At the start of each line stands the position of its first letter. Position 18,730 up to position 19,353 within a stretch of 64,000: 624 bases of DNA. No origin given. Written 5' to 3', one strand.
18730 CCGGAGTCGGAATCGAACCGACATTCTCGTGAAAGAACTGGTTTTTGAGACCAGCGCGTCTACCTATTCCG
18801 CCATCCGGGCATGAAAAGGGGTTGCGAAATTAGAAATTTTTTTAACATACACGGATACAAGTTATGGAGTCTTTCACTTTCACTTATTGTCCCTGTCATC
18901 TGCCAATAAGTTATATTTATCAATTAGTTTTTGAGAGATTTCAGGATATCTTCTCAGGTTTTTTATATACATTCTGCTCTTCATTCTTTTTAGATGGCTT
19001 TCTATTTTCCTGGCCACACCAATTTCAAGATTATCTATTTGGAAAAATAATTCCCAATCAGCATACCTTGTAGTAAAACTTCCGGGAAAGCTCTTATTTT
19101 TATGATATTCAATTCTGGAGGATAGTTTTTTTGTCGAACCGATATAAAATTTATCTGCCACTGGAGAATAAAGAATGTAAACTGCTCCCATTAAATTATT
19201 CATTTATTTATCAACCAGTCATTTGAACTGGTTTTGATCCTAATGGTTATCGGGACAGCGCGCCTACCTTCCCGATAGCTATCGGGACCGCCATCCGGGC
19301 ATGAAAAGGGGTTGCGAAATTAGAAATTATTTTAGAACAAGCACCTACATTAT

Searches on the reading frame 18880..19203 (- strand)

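Call 76: search_protein_families(library=pfam, proteins=[window:18880-19203:-], max_evalue=0.01)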
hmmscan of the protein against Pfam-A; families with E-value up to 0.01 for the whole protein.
window:18880-19203:- (107 aa): 2 families
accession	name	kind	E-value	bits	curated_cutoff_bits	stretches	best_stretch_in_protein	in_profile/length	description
PF01541.30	GIY-YIG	-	1.8e-08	35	22.6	1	5-75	1-72/78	GIY-YIG catalytic domain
PF10544.15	T5orf172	-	0.0031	18.4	20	1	6-74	1-66/101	T5orf172 domain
